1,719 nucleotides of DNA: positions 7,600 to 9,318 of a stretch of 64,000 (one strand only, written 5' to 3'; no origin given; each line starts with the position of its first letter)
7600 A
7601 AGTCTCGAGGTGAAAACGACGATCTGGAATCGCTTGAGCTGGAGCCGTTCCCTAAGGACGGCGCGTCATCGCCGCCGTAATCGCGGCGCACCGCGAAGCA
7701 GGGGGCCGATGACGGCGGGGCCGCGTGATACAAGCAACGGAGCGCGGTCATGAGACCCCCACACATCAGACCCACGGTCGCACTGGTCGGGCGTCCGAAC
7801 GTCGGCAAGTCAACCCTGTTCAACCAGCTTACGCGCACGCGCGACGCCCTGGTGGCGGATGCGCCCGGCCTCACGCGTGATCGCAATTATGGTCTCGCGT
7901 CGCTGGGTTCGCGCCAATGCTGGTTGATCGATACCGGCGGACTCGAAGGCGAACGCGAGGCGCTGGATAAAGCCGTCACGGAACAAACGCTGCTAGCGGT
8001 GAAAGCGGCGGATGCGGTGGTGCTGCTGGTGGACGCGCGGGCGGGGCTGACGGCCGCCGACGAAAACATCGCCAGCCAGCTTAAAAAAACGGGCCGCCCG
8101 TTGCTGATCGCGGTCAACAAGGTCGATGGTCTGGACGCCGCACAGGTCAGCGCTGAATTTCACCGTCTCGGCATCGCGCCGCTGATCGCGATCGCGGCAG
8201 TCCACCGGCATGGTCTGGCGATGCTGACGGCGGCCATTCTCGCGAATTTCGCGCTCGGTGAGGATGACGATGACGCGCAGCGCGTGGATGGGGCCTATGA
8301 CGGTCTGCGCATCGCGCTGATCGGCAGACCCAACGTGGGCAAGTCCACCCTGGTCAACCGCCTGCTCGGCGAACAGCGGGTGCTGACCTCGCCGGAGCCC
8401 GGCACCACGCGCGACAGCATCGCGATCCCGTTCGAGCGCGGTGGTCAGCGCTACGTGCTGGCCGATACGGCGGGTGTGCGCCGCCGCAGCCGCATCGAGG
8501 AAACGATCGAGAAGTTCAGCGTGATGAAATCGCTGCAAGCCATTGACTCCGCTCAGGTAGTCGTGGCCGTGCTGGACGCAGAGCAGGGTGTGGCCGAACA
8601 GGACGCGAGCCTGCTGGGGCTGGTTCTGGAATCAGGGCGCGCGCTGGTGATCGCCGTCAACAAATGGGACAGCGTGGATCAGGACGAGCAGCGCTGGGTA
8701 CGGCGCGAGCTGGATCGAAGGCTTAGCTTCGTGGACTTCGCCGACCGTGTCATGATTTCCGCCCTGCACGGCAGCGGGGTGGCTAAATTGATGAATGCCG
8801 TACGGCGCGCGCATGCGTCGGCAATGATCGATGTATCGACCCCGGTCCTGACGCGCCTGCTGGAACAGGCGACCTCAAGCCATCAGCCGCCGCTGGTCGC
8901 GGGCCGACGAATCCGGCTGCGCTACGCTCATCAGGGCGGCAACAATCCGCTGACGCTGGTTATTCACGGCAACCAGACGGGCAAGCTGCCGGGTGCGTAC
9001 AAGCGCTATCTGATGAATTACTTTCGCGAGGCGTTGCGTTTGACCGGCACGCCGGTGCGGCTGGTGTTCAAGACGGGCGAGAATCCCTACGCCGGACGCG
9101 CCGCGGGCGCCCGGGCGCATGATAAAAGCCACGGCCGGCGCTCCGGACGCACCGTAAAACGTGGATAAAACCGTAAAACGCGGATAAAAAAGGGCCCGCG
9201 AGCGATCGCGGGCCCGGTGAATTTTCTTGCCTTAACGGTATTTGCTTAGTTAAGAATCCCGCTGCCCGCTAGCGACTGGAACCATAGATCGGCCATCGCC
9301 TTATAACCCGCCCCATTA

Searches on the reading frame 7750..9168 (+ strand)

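Call 61: search_protein_families(library=pfam, proteins=[window:7750-9168:+], max_evalue=0.0001)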
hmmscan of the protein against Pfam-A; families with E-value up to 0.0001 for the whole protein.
window:7750-9168:+ (472 aa): 14 families
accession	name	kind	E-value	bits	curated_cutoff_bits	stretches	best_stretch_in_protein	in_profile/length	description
PF01926.29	MMR_HSR1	-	2e-55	186.2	21.9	2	9-124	1-113/113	50S ribosome-binding GTPase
PF02421.24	FeoB_N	-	7.5e-33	113.7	27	2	9-162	2-155/156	Ferrous iron transport protein B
PF14714.11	KH_dom-like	-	3.1e-27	95.1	27.3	1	362-441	2-81/81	KH-domain-like of EngA bacterial GTPase enzymes, C-terminal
PF00009.33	GTP_EFTU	-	2.1e-23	83.3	26.5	2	188-353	6-184/188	Elongation factor Tu GTP binding domain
PF00350.29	Dynamin_N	-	1.4e-12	48.4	27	0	188-221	1-34/168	Dynamin family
PF03193.22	RsgA_GTPase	-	7.5e-12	45.9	30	0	172-244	93-169/174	RsgA GTPase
PF04548.22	AIG1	-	6.4e-10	39.1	27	0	186-289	1-104/212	AIG1 family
PF02492.25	cobW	-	2e-06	27.9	20.7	0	58-136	87-164/180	CobW/HypB/UreG, nucleotide-binding domain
PF00005.33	ABC_tran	-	2.1e-05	25.6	25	0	184-211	10-37/137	ABC transporter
PF08477.19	Roc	-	2.5e-05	24.9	27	0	187-210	1-24/119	Ras of Complex, Roc, domain of DAPkinase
PF03308.22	MeaB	-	5e-05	22.9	23.1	0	186-206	34-54/273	Methylmalonyl Co-A mutase-associated GTPase MeaB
PF13521.12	AAA_28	-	5.1e-05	24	27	0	187-318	1-131/164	AAA domain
PF13401.12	AAA_22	-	5.2e-05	24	27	0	10-82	8-60/130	AAA domain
PF13481.12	AAA_25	-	6.1e-05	23.2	27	0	177-270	24-112/195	AAA domain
